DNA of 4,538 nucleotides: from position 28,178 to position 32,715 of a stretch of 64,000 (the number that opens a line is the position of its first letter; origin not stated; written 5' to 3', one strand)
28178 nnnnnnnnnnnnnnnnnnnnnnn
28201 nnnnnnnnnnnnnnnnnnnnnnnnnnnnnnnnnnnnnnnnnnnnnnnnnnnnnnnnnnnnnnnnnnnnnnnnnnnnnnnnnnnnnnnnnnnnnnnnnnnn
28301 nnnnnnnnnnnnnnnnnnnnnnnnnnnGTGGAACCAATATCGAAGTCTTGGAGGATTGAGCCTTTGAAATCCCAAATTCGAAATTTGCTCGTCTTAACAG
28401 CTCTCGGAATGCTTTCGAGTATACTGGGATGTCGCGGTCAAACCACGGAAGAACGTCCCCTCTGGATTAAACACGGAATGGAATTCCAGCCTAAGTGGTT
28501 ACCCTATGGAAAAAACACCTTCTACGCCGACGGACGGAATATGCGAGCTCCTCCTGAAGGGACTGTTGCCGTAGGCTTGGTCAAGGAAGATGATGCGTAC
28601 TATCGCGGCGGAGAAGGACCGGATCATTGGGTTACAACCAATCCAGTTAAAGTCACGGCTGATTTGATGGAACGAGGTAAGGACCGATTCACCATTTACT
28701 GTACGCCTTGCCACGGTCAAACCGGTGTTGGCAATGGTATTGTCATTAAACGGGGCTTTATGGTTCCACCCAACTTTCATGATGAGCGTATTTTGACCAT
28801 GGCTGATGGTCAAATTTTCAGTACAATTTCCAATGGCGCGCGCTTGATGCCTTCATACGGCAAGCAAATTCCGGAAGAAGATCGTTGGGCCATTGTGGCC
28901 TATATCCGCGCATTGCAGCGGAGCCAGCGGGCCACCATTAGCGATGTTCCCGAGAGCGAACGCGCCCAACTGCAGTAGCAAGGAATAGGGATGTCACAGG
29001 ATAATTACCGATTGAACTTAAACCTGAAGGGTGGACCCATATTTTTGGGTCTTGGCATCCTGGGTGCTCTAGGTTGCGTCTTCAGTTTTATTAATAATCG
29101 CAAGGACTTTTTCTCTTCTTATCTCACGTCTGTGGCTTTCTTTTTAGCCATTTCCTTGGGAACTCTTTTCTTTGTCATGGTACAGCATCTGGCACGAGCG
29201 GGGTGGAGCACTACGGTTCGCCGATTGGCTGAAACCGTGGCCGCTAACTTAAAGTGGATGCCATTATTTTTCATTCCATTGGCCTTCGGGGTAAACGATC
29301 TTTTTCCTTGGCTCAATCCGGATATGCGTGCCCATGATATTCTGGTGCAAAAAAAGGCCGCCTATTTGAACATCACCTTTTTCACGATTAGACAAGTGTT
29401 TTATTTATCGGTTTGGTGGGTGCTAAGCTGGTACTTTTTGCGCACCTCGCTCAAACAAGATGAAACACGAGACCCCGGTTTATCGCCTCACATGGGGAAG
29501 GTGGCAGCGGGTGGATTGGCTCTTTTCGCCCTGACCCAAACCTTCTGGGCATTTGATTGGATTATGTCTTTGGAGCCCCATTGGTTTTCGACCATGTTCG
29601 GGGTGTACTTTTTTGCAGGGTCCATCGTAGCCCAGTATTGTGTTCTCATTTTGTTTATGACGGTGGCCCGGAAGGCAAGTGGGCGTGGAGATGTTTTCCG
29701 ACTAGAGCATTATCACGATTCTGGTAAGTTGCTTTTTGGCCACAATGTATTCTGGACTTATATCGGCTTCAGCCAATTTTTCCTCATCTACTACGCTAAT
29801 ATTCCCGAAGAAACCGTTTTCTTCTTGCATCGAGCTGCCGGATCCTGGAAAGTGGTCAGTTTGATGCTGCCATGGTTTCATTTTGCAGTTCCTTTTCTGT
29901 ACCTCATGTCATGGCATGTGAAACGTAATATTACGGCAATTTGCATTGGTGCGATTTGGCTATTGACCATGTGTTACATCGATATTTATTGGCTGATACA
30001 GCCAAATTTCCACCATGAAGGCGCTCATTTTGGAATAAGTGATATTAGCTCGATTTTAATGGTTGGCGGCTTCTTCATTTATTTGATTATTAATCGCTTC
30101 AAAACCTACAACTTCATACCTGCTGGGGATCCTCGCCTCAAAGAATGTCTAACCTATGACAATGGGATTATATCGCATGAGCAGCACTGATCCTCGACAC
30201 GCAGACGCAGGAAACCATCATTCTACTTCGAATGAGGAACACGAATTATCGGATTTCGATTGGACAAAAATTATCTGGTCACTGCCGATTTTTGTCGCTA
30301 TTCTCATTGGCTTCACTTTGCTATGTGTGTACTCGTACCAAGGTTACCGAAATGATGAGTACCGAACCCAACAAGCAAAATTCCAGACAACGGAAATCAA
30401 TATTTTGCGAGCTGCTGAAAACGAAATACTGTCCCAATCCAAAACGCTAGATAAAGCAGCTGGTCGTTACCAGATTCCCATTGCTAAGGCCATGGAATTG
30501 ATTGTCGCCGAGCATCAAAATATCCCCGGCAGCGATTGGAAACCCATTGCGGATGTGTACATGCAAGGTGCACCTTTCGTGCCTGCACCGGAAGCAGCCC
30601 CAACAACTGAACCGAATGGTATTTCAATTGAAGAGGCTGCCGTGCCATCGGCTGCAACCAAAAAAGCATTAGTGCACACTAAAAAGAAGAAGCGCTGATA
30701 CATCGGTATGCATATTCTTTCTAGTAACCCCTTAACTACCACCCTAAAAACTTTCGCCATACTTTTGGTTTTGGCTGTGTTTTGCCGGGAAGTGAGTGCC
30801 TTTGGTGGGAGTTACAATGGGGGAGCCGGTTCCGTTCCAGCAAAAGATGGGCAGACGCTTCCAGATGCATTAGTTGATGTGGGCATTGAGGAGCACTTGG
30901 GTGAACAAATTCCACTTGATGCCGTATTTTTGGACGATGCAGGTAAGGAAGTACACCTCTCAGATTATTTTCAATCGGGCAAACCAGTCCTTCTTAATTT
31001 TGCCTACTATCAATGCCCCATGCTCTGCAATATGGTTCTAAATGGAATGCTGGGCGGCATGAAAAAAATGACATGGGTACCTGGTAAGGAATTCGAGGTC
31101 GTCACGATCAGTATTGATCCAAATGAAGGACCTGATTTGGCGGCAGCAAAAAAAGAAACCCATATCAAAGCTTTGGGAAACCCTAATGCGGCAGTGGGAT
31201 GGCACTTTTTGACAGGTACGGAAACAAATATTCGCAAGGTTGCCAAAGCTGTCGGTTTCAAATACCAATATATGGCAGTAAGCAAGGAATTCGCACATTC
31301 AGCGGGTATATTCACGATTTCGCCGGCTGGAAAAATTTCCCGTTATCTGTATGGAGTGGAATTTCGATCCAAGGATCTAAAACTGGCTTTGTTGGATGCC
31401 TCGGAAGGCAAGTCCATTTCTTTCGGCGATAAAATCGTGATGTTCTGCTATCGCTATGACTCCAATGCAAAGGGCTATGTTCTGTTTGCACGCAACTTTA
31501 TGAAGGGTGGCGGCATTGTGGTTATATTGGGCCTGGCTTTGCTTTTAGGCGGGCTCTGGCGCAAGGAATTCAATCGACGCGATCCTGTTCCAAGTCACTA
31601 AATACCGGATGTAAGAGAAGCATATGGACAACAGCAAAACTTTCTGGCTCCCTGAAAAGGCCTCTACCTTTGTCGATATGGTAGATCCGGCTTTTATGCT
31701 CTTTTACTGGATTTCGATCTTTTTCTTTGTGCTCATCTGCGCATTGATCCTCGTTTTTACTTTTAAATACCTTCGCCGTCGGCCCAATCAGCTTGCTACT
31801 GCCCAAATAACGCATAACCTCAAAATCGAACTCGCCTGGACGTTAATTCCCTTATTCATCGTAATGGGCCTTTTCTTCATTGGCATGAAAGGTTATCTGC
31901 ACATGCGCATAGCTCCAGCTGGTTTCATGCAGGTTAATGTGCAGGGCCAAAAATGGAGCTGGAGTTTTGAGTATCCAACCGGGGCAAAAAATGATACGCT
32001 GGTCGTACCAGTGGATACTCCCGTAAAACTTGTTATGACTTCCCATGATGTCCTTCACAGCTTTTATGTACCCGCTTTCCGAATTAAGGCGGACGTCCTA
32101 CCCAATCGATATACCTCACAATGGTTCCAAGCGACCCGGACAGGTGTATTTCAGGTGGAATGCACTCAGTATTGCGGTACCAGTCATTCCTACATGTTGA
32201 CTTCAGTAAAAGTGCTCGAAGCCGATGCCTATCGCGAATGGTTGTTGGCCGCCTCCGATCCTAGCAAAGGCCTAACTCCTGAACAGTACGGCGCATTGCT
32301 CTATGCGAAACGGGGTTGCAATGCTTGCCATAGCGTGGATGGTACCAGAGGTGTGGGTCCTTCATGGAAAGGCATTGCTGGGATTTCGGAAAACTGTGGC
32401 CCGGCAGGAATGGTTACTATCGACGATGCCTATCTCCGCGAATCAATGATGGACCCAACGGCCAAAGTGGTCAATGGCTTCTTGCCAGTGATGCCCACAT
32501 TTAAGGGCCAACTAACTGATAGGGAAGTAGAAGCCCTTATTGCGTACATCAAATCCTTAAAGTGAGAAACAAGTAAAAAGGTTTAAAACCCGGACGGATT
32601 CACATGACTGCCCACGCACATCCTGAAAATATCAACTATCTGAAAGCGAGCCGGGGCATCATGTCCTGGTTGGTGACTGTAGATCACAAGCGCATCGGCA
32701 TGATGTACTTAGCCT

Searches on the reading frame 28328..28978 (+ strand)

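Call 78: search_protein_families(library=pfam, proteins=[window:28328-28978:+], max_evalue=0.00001)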
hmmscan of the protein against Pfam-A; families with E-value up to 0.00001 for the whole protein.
window:28328-28978:+ (216 aa): 1 family
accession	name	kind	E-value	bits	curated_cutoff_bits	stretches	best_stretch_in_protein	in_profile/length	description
PF13442.11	Cytochrome_CBB3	-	1.8e-13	51.1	27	1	114-193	3-68/68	Cytochrome C oxidase, cbb3-type, subunit III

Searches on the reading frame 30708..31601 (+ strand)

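Call 78: search_protein_families(library=pfam, proteins=[window:30708-31601:+], max_evalue=0.00001)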
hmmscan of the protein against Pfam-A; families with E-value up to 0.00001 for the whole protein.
window:30708-31601:+ (297 aa): 1 family
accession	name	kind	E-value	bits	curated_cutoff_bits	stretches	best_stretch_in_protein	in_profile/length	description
PF02630.20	SCO1-SenC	-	1.4e-11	44.9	22.8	1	75-209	7-133/134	SCO1/SenC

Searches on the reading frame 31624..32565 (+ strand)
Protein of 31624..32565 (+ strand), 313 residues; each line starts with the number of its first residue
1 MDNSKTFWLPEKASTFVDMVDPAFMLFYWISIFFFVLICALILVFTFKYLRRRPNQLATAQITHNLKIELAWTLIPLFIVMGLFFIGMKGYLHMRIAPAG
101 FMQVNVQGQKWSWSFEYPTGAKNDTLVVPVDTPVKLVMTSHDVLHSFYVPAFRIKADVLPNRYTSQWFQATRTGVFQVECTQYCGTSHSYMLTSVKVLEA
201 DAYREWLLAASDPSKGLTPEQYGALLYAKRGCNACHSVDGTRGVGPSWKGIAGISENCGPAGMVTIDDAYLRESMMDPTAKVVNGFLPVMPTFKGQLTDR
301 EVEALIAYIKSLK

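Call 78: search_protein_families(library=pfam, proteins=[window:31624-32565:+], max_evalue=0.00001)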
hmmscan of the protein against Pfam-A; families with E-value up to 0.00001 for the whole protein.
window:31624-32565:+ (313 aa): 4 families
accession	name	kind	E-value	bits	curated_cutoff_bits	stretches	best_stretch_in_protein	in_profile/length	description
PF00116.26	COX2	-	9.6e-21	74.4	22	1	124-196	46-118/120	Cytochrome C oxidase subunit II, periplasmic domain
PF00034.26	Cytochrom_C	-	2.3e-08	35.7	21.3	1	222-313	3-90/90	Cytochrome c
PF02790.20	COX2_TM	-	1.2e-07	32.2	22.8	1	24-83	25-81/88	Cytochrome C oxidase subunit II, transmembrane domain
PF13442.11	Cytochrome_CBB3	-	1.7e-07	31.9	27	1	223-309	6-68/68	Cytochrome C oxidase, cbb3-type, subunit III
